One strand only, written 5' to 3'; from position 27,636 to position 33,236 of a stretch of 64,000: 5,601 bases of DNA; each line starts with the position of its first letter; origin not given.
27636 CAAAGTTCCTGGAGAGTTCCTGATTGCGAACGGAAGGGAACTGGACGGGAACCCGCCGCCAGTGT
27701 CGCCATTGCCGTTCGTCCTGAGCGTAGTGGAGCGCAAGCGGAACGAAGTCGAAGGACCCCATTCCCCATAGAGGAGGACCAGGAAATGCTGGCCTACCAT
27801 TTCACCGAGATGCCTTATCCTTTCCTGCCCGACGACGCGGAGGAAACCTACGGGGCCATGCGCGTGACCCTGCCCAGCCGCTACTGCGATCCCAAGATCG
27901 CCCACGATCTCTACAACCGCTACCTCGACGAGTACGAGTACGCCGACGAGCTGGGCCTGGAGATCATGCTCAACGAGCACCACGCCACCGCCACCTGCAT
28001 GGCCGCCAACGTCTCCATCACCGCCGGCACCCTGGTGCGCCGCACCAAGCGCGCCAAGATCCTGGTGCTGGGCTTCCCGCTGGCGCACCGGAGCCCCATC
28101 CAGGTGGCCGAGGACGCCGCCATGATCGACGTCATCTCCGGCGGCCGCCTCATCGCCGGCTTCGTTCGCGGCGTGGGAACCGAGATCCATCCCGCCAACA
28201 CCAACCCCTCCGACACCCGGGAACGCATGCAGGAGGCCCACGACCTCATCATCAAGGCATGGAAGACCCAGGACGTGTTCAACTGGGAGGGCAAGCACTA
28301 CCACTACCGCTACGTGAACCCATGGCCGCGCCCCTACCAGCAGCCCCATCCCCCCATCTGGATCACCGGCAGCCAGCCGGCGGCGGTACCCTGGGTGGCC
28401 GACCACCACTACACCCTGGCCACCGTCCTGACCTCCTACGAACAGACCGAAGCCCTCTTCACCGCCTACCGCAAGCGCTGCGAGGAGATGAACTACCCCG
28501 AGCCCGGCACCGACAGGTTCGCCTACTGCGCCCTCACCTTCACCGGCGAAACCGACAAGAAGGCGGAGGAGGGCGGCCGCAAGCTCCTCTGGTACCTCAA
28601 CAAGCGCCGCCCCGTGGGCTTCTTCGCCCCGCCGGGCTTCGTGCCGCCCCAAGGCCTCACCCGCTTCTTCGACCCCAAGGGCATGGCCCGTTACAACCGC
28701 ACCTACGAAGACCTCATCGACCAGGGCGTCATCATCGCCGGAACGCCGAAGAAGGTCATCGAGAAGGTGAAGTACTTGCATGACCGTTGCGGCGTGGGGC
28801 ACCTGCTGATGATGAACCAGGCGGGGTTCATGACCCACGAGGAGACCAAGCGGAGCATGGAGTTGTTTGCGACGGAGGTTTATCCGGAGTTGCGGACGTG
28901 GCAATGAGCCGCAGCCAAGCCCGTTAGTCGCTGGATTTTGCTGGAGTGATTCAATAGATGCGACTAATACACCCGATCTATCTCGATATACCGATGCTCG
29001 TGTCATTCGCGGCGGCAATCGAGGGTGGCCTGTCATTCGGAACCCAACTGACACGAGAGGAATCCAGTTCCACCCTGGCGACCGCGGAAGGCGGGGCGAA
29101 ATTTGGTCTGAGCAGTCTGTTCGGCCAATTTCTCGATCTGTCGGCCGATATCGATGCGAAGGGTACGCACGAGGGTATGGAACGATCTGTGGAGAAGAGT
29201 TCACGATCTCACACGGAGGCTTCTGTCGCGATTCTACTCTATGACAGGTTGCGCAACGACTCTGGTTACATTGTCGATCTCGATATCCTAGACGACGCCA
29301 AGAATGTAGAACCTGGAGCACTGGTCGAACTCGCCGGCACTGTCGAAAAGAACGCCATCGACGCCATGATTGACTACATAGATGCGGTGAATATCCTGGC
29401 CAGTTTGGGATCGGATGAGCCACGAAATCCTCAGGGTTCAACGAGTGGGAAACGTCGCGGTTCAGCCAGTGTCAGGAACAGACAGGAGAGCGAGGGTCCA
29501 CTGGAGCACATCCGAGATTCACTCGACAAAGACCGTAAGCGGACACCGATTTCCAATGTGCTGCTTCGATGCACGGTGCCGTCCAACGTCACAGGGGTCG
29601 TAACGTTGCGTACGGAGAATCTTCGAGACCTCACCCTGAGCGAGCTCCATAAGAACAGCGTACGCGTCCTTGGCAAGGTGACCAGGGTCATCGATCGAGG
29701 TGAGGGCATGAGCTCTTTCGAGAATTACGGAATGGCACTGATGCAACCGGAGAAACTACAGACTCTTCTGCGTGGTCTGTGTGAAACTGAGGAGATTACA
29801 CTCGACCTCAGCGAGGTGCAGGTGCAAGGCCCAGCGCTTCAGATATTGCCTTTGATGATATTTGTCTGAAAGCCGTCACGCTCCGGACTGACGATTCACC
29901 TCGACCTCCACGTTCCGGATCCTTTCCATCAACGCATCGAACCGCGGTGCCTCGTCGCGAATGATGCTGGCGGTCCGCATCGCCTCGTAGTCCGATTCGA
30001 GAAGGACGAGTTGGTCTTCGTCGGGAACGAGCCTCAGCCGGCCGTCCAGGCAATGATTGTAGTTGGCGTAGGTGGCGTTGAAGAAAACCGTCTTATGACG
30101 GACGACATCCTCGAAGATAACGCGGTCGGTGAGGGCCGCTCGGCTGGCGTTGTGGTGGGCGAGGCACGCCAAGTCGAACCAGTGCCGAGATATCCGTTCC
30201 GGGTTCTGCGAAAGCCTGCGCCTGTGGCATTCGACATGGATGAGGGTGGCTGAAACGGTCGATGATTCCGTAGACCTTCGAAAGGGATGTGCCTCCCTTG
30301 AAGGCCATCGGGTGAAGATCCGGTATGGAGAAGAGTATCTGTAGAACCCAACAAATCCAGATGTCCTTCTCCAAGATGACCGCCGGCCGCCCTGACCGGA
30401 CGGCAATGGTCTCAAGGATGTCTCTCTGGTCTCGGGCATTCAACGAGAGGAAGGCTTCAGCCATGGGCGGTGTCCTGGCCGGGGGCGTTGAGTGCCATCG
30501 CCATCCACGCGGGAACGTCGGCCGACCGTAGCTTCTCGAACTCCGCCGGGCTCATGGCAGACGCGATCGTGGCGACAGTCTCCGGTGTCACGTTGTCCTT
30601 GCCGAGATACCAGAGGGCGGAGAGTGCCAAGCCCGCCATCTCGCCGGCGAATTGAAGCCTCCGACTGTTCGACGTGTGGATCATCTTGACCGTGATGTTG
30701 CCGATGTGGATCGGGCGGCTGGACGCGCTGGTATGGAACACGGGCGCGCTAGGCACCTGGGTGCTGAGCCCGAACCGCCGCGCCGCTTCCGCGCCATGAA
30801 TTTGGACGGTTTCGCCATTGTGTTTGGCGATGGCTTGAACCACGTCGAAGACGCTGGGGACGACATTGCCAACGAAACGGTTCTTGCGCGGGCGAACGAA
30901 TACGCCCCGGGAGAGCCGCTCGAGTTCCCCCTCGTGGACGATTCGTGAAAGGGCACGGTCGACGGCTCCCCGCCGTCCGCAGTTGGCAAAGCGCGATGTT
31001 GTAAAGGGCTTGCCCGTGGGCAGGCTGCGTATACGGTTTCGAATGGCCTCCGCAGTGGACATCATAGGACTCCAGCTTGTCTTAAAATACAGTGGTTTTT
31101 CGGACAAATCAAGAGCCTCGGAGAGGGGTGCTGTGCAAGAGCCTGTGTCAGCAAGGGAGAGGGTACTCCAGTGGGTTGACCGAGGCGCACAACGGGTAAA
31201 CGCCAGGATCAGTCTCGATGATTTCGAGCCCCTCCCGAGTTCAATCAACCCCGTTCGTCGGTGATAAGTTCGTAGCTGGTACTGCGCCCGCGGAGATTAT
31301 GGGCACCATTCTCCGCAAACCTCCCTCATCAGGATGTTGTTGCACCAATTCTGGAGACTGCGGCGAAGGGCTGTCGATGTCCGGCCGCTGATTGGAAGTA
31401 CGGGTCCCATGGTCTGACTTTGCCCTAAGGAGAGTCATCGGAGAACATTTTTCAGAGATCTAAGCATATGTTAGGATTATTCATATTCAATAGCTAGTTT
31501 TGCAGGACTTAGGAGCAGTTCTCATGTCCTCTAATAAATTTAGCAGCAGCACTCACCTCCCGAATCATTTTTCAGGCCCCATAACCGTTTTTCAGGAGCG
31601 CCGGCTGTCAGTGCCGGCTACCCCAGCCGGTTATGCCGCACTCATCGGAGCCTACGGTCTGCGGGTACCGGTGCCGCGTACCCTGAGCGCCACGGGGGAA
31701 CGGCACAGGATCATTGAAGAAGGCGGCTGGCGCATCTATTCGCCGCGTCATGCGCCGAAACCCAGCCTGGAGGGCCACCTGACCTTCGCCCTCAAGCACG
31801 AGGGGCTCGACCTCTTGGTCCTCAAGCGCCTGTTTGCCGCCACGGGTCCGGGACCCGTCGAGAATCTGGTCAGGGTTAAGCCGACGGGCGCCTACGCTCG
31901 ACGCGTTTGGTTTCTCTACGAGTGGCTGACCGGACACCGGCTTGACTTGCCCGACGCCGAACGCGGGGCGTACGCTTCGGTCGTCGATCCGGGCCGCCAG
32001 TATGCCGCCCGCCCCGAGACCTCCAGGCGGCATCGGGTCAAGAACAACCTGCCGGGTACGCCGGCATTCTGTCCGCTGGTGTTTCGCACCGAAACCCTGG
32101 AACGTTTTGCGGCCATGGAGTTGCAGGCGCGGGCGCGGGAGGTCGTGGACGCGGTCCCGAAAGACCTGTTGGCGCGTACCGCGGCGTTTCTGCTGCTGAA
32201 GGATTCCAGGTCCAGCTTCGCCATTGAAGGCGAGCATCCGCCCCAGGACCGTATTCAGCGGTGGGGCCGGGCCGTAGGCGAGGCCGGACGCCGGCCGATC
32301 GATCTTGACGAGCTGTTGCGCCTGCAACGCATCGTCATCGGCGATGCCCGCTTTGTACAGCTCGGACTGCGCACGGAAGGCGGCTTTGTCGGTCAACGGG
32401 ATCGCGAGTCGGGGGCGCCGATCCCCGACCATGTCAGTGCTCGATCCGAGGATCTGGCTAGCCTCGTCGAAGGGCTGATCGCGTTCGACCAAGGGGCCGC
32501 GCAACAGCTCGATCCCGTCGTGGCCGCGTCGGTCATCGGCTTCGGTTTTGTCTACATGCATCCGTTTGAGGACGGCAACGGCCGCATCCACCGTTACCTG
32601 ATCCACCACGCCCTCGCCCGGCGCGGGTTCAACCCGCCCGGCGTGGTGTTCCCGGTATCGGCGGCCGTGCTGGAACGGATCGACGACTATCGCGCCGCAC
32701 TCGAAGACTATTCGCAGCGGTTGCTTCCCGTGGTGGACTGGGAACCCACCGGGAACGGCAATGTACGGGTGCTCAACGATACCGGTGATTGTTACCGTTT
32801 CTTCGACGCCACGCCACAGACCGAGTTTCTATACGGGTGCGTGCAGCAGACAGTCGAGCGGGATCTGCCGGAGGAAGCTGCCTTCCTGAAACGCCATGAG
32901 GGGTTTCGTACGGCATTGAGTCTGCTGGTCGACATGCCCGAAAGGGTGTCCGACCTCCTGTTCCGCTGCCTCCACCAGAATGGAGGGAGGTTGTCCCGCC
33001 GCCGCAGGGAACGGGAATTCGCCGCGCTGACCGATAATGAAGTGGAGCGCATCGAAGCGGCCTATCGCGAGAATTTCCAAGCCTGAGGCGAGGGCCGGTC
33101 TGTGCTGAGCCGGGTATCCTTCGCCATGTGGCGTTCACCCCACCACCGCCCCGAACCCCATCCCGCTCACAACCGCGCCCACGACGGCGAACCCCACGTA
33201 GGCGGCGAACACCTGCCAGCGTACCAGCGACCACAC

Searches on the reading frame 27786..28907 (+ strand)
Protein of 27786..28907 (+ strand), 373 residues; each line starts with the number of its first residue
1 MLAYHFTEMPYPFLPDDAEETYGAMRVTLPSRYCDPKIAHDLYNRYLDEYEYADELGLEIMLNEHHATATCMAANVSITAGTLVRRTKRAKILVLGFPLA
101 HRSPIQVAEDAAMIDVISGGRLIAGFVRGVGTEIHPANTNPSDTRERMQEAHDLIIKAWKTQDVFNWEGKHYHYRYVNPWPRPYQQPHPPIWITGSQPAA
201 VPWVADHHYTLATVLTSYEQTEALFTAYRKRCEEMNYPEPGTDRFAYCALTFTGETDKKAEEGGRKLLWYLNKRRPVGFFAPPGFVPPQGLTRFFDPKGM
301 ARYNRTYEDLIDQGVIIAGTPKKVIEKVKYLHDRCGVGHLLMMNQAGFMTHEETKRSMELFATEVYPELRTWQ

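Call 11: search_protein_families(library=pfam, proteins=[window:27786-28907:+], max_evalue=0.001)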
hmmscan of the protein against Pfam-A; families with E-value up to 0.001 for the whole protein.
window:27786-28907:+ (373 aa): 1 family
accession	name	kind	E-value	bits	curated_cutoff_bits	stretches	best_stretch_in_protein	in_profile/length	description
PF00296.26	Bac_luciferase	-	6.9e-36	124.6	27.9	1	44-333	23-309/314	Luciferase-like monooxygenase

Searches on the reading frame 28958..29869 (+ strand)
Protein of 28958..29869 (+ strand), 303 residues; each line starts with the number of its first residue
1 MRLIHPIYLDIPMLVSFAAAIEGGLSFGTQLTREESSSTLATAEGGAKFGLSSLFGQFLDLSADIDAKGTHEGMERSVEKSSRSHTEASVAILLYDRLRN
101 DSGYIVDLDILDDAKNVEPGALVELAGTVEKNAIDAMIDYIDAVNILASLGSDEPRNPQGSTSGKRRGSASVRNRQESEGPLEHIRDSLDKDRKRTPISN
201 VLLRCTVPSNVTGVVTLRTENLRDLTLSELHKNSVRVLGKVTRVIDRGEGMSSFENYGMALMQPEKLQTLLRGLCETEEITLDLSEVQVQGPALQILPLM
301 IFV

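Call 11: search_protein_families(library=pfam, proteins=[window:28958-29869:+], max_evalue=0.001)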
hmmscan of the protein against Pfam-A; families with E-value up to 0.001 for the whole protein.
window:28958-29869:+ (303 aa): 1 family
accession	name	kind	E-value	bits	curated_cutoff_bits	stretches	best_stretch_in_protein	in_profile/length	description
PF19952.5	DUF6414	-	1.2e-26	94.6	25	1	3-302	1-283/283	Domain of unknown function (DUF6414)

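Call 112: search_protein_families(library=padloc, proteins=[window:28958-29866:+], max_evalue=0.001)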
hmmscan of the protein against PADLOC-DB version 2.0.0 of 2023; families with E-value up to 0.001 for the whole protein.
window:28958-29866:+ (303 aa): 0 families

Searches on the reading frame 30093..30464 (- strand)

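Call 11: search_protein_families(library=pfam, proteins=[window:30093-30464:-], max_evalue=0.001)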
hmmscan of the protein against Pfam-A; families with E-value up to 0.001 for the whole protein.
window:30093-30464:- (123 aa): 1 family
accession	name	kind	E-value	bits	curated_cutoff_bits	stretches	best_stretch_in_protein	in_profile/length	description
PF08843.17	AbiEii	-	3.4e-06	27.6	22.5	1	47-72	9-34/238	Nucleotidyl transferase AbiEii toxin, Type IV TA system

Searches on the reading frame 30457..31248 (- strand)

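Call 11: search_protein_families(library=pfam, proteins=[window:30457-31248:-], max_evalue=0.001)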
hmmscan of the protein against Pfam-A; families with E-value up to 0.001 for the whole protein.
window:30457-31248:- (263 aa): 3 families
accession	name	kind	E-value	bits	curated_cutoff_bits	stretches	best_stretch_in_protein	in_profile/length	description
PF19570.5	DUF6088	-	9.4e-28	97.5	25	1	69-231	2-163/172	Family of unknown function (DUF6088)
PF17194.10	AbiEi_3_N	-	1.5e-05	25.4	26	1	68-164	4-90/93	Transcriptional regulator, AbiEi antitoxin N-terminal domain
PF13338.12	AbiEi_4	-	0.00029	21.3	25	1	97-120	26-49/49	Transcriptional regulator, AbiEi antitoxin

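Call 112: search_protein_families(library=padloc, proteins=[window:30457-31245:-], max_evalue=0.001)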
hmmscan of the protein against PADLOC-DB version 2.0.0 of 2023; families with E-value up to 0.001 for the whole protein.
window:30457-31245:- (262 aa): 17 families
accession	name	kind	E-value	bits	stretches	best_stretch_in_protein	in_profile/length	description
PDLC02226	AbiEi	-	6.2e-61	203.8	1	62-254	1-192/202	AbiEi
PDLC02233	AbiEi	-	9.4e-31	105.1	1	63-232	3-174/214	AbiEi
PDLC02264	AbiEi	-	7.1e-17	60.1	1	63-191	2-130/205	AbiEi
PDLC02229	AbiEi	-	9.7e-16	56.5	1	62-188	1-129/131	AbiEi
PDLC02250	AbiEi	-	1.1e-13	49.5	1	69-200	7-129/197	AbiEi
PDLC02251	AbiEi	-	5.1e-10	37.2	1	94-192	37-133/230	AbiEi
PDLC02236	AbiEi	-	2.2e-08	32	1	92-186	28-127/207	AbiEi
PDLC02246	AbiEi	-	9.4e-08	29.9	1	93-191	36-128/230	AbiEi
PDLC02234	AbiEi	-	1.8e-07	29.1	1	73-139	9-72/191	AbiEi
PDLC02258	AbiEi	-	2.5e-06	25.7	1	62-168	65-172/196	AbiEi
PDLC02267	AbiEi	-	8.7e-06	23.3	1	94-196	36-126/252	AbiEi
PDLC02225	AbiEi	-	3.4e-05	21.6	1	83-189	19-111/198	AbiEi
PDLC02265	AbiEi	-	4e-05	21.4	1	84-193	17-118/198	AbiEi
PDLC02247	AbiEi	-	5.7e-05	21.1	1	94-177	45-126/215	AbiEi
PDLC02227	AbiEi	-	0.00038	18.1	1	62-159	1-83/233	AbiEi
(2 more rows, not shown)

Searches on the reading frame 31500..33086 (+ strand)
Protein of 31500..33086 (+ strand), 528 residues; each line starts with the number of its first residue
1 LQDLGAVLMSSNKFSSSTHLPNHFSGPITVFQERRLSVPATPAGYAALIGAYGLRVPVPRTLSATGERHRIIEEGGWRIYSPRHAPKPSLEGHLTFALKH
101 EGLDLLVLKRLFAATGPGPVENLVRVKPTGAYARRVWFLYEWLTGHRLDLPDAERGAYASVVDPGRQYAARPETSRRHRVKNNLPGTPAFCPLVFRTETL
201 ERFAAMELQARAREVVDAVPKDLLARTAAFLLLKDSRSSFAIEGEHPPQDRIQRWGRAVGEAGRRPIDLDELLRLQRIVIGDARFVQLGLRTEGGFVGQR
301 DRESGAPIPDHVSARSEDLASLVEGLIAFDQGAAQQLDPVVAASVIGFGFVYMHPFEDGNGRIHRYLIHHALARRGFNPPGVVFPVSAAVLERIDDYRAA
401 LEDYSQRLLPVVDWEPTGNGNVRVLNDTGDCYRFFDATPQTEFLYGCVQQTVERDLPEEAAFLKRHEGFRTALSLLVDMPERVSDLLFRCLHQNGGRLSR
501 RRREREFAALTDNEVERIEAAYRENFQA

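Call 11: search_protein_families(library=pfam, proteins=[window:31500-33086:+], max_evalue=0.001)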
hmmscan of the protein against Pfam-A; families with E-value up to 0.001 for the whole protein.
window:31500-33086:+ (528 aa): 1 family
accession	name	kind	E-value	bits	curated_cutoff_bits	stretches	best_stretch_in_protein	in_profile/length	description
PF02661.23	Fic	-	7.8e-12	46.3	24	1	266-372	1-93/93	Fic/DOC family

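Call 112: search_protein_families(library=padloc, proteins=[window:31500-33083:+], max_evalue=0.001)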
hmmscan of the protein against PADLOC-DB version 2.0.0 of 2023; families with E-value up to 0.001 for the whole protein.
window:31500-33083:+ (528 aa): 5 families
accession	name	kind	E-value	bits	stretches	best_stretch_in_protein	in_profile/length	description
PDLC04966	PDC-S24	-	2e-201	668.1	1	40-527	4-490/497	-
PDLC03963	SoFic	-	2.8e-17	61.2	1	263-414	109-249/361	-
PDLC04839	PDC-S04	-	2.8e-05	21.9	1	348-378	135-165/205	-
PDLC04836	PDC-S04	-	0.00034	17.9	1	349-379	164-194/244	-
PDLC04840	PDC-S04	-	0.00078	17.2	0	350-375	152-177/227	-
